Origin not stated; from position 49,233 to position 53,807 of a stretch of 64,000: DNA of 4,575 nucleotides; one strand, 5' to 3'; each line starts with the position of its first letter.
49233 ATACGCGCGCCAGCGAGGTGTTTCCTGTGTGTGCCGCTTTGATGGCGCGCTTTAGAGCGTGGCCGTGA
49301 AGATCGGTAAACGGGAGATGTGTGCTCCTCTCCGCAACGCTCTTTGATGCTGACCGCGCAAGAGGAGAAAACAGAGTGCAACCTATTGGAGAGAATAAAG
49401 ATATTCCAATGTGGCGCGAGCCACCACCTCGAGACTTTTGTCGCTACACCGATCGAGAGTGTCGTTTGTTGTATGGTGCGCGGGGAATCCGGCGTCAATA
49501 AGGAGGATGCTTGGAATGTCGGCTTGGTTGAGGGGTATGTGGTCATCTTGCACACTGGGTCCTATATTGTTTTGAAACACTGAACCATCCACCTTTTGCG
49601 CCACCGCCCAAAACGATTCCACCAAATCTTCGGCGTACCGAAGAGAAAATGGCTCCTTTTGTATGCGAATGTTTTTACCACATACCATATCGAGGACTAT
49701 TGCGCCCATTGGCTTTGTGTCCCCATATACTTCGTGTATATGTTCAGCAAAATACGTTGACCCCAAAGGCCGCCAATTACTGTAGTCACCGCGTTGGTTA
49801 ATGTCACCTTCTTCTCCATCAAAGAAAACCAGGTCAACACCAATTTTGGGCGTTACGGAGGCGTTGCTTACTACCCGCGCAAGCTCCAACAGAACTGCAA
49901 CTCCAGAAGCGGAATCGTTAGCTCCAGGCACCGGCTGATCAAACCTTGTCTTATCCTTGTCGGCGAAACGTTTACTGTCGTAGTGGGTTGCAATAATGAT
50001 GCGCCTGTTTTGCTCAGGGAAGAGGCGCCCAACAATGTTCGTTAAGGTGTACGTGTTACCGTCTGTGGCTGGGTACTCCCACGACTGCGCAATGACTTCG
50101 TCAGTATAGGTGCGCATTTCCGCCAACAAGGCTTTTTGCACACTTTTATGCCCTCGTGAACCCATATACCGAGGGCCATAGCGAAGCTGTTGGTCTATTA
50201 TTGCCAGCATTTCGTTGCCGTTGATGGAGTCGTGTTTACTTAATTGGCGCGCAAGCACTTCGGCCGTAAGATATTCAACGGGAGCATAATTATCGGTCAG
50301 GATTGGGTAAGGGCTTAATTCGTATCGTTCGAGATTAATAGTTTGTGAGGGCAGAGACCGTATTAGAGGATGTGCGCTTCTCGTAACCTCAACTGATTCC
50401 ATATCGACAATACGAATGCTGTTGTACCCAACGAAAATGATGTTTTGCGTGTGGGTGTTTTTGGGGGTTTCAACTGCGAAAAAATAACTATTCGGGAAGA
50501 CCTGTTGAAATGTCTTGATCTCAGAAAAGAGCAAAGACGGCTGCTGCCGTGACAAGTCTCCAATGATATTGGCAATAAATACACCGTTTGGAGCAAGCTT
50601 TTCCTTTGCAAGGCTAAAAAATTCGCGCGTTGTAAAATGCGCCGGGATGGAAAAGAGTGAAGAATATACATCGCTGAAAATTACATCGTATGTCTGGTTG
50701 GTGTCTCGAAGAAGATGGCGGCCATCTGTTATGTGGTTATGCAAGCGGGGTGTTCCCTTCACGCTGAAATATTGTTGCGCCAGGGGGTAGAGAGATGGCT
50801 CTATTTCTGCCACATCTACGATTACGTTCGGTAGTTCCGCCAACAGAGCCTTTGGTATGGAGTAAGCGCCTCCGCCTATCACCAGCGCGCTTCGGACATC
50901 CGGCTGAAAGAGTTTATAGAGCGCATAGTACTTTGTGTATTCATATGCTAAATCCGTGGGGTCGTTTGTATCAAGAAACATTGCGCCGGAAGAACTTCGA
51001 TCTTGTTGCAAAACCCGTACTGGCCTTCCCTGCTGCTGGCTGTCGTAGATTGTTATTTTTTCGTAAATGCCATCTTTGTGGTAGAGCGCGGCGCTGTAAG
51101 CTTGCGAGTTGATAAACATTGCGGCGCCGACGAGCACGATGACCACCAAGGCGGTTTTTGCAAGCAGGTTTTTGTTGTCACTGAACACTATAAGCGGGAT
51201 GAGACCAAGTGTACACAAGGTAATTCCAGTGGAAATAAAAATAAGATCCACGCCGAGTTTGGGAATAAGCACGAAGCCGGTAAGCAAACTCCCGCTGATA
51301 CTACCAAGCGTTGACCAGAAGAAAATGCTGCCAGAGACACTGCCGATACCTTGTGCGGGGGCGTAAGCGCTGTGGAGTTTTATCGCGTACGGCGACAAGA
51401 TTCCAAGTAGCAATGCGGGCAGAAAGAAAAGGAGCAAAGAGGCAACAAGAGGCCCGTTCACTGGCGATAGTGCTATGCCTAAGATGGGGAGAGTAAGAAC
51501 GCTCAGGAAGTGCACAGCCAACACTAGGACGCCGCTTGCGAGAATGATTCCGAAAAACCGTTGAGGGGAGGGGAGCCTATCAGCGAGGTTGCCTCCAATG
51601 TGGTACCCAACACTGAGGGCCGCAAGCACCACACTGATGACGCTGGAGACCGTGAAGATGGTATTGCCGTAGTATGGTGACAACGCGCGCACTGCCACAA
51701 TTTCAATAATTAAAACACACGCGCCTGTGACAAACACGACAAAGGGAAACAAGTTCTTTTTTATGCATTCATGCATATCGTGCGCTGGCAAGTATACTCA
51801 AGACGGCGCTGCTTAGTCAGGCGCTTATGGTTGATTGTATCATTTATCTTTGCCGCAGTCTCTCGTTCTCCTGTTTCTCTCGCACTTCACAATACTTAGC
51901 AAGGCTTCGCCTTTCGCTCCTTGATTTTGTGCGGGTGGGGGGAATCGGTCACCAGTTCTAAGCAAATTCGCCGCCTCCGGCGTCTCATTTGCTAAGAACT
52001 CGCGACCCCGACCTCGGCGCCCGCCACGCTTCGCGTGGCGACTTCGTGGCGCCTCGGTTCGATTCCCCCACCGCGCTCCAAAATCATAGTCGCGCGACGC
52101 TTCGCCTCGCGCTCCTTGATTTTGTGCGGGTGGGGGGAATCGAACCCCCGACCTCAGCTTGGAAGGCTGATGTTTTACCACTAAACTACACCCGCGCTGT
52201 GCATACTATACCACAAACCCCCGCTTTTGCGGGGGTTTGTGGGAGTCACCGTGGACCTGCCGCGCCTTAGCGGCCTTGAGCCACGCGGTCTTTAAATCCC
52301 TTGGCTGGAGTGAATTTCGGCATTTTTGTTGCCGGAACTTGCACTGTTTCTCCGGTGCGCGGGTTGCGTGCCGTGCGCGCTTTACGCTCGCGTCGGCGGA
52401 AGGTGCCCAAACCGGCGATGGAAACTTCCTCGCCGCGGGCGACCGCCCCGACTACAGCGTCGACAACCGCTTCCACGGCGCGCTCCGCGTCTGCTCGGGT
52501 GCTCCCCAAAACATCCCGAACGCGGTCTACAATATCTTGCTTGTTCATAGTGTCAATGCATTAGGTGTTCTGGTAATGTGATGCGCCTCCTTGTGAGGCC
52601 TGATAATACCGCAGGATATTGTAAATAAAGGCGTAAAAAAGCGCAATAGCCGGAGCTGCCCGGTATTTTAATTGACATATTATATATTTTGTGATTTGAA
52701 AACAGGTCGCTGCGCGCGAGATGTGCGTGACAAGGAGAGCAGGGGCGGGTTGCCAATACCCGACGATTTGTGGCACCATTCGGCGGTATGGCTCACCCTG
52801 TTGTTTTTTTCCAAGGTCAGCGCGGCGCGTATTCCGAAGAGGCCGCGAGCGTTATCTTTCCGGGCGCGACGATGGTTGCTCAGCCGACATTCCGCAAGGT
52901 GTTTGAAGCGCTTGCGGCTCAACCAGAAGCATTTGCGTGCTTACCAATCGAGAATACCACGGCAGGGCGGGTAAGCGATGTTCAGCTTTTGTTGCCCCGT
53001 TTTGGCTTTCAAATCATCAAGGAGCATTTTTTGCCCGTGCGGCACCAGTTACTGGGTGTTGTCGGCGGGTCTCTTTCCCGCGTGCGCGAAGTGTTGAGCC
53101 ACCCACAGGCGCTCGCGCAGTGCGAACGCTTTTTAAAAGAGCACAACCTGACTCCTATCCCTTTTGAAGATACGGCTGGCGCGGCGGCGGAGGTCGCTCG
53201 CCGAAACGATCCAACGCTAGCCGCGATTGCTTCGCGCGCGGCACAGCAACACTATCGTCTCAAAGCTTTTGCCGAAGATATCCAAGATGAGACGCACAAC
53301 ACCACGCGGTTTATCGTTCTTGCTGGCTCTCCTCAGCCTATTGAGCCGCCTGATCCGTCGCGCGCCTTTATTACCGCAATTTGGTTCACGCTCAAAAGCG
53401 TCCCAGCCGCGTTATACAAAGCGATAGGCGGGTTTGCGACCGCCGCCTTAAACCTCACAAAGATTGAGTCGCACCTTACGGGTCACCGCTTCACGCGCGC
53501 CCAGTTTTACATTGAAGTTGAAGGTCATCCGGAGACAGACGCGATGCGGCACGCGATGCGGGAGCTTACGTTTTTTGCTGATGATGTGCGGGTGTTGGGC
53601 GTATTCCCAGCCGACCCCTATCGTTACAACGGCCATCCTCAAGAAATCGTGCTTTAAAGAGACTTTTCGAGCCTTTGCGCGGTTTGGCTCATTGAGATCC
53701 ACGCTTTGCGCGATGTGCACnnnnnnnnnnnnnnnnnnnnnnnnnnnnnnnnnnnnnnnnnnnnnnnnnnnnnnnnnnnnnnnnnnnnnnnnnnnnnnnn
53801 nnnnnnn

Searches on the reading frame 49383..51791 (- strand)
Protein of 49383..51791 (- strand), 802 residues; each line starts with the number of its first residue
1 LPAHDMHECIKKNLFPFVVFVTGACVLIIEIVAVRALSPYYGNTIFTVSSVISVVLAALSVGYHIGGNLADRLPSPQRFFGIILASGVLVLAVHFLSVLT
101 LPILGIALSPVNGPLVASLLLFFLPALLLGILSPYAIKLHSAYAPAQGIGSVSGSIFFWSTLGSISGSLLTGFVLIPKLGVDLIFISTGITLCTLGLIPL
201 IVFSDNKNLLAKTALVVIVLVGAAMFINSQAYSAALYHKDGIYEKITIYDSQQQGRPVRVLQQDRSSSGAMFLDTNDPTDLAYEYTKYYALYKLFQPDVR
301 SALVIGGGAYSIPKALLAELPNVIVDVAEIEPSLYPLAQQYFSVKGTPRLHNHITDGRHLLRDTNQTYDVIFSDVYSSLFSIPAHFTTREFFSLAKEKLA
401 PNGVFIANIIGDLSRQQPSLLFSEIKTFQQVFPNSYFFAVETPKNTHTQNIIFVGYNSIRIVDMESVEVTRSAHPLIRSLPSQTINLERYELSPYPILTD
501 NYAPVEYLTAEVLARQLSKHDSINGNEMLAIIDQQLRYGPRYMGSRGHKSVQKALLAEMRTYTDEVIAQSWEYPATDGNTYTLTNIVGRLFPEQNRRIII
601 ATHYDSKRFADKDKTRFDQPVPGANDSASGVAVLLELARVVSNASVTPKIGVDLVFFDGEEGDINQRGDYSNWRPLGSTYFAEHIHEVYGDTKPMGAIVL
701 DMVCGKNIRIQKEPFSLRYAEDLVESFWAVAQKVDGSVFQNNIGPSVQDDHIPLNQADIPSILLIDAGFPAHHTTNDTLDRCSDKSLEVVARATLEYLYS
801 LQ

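Call 53: search_protein_families(library=pfam, proteins=[window:49383-51791:-], max_evalue=0.001)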
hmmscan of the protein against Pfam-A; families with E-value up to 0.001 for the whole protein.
window:49383-51791:- (802 aa): 2 families
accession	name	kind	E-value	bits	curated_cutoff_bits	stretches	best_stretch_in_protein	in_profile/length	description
PF04389.22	Peptidase_M28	-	4.5e-29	102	21.3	1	585-797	1-192/193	Peptidase family M28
PF01564.23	Spermine_synth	-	1.8e-09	37.8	22.9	1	295-451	15-172/186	Spermine/spermidine synthase domain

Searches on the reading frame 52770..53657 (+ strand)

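Call 53: search_protein_families(library=pfam, proteins=[window:52770-53657:+], max_evalue=0.001)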
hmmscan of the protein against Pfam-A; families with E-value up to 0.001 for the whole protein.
window:52770-53657:+ (295 aa): 1 family
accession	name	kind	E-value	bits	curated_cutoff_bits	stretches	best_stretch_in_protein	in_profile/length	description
PF00800.23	PDT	-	3.9e-55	186.9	25.2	1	12-185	1-177/181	Prephenate dehydratase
